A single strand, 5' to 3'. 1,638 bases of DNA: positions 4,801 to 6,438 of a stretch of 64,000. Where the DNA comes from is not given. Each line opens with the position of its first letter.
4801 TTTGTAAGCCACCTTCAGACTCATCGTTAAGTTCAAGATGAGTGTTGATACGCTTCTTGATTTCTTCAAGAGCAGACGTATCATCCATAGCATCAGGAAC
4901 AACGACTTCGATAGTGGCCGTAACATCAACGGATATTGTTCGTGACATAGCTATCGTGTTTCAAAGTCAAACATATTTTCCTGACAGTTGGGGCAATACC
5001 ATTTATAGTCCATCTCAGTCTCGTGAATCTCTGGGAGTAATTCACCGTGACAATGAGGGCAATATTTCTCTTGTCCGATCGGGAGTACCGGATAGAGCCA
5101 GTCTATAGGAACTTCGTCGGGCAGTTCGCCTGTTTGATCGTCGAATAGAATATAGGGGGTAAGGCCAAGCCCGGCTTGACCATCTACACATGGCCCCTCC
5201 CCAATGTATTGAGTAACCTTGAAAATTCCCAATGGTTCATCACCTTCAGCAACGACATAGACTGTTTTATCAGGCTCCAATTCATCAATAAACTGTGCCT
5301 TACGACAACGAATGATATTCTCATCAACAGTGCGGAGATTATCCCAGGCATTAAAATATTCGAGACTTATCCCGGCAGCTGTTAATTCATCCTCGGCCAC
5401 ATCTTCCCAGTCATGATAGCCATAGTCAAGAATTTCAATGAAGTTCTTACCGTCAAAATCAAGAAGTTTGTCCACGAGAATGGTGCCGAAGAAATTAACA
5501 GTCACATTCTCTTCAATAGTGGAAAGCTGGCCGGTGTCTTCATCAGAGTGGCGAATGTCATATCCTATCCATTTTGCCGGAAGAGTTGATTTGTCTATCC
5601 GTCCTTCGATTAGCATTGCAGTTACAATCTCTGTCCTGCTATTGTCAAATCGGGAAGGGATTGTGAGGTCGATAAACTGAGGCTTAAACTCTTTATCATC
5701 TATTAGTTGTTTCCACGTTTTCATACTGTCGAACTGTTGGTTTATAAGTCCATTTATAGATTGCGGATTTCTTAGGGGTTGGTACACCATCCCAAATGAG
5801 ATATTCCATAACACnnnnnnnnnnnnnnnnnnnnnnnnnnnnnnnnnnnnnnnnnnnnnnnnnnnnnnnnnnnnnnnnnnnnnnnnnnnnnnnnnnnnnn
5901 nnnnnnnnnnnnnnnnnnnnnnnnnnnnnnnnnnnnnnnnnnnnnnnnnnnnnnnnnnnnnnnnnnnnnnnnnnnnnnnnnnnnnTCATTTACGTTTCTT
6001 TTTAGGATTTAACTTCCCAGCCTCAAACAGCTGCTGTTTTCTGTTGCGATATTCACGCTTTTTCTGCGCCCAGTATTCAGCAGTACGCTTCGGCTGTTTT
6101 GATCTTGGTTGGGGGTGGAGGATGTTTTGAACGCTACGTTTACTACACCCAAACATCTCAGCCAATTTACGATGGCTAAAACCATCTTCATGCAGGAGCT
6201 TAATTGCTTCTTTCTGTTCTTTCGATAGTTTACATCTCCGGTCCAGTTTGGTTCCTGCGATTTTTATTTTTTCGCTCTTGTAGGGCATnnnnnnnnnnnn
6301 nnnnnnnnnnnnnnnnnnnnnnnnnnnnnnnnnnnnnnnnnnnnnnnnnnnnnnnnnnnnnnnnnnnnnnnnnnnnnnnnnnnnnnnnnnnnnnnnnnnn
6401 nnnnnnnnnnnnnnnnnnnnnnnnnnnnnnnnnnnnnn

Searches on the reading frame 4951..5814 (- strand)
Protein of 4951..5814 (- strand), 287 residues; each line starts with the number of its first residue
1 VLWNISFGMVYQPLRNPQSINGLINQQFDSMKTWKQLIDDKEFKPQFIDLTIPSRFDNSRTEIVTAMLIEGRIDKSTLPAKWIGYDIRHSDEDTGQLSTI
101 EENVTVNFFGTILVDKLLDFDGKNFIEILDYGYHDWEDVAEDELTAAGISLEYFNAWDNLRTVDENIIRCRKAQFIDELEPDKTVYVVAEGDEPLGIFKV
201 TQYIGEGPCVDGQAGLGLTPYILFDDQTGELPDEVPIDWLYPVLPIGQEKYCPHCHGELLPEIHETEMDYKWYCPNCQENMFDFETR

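Call 8: search_protein_families(library=pfam, proteins=[window:4951-5814:-], max_evalue=0.01)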
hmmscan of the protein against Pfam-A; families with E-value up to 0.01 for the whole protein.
window:4951-5814:- (287 aa): 1 family
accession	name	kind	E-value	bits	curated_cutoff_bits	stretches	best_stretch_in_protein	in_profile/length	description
PF18843.6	LPD28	-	1e-16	60.8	27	1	64-145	13-91/97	Large polyvalent protein associated domain 28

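Call 9: search_protein_families(library=phrogs, proteins=[window:4951-5814:-], max_evalue=0.001)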
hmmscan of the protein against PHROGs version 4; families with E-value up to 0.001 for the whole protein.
window:4951-5814:- (287 aa): 0 families

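Call 11: search_protein_families(library=padloc, proteins=[window:4951-5814:-], max_evalue=0.01)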
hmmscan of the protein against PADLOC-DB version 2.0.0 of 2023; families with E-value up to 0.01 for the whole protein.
window:4951-5814:- (287 aa): 0 families

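Call 12: search_protein_families(library=ncbifam, proteins=[window:4951-5814:-], max_evalue=0.01)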
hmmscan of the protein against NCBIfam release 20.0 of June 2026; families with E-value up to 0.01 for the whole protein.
window:4951-5814:- (287 aa): 0 families

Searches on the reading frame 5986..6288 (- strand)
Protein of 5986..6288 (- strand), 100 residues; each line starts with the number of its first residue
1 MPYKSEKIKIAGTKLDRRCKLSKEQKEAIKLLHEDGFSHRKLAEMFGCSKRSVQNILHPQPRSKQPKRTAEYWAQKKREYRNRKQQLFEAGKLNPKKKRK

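Call 8: search_protein_families(library=pfam, proteins=[window:5986-6288:-], max_evalue=0.01)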
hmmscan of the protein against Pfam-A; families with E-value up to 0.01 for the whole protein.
window:5986-6288:- (100 aa): 6 families
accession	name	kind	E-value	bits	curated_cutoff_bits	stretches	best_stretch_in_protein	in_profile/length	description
PF08281.18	Sigma70_r4_2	-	4.5e-07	29.9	25.7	1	20-58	10-48/54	Sigma-70, region 4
PF13384.12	HTH_23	-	4.1e-06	26.9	24.6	1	27-58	9-39/50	Homeodomain-like domain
PF12824.13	MRP-L20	-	3e-05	24.7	30.4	1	16-85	81-158/164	Mitochondrial ribosomal protein subunit L20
PF13936.12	HTH_38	-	0.00019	21.5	27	1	20-57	4-41/44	Helix-turn-helix domain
PF02796.21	HTH_7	-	0.00022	21.7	23.8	1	17-53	2-38/45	Helix-turn-helix domain of resolvase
PF04545.22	Sigma70_r4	-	0.0018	18.2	24.1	1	20-58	4-42/50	Sigma-70, region 4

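Call 9: search_protein_families(library=phrogs, proteins=[window:5986-6288:-], max_evalue=0.001)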
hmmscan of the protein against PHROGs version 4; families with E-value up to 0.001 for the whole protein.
window:5986-6288:- (100 aa): 9 families
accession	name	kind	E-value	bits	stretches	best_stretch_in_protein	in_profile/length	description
phrog_664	-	DNA, RNA and nucleotide metabolism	1.1e-06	29.6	1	19-81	35-98/210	DNA binding protein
phrog_4779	-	transcription regulation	6.2e-05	24.4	1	30-98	9-81/98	transcriptional regulator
phrog_1157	-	integration and excision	6.3e-05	23.3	1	24-93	5-75/422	transposase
phrog_836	-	transcription regulation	0.00013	23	1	27-67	92-127/133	late transcriptional activator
phrog_3512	-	transcription regulation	0.00014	23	1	18-56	63-101/130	sigma factor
phrog_125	-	DNA, RNA and nucleotide metabolism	0.00021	21.9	1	11-83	153-222/254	DNA invertase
phrog_27475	-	unknown function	0.00032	20.3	1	21-82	2-62/599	-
phrog_323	-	transcription regulation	0.00037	21.1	1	17-75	145-202/319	transcriptional regulator, D5-like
phrog_20467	-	DNA, RNA and nucleotide metabolism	0.00069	20.5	1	14-58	56-100/112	HNH endonuclease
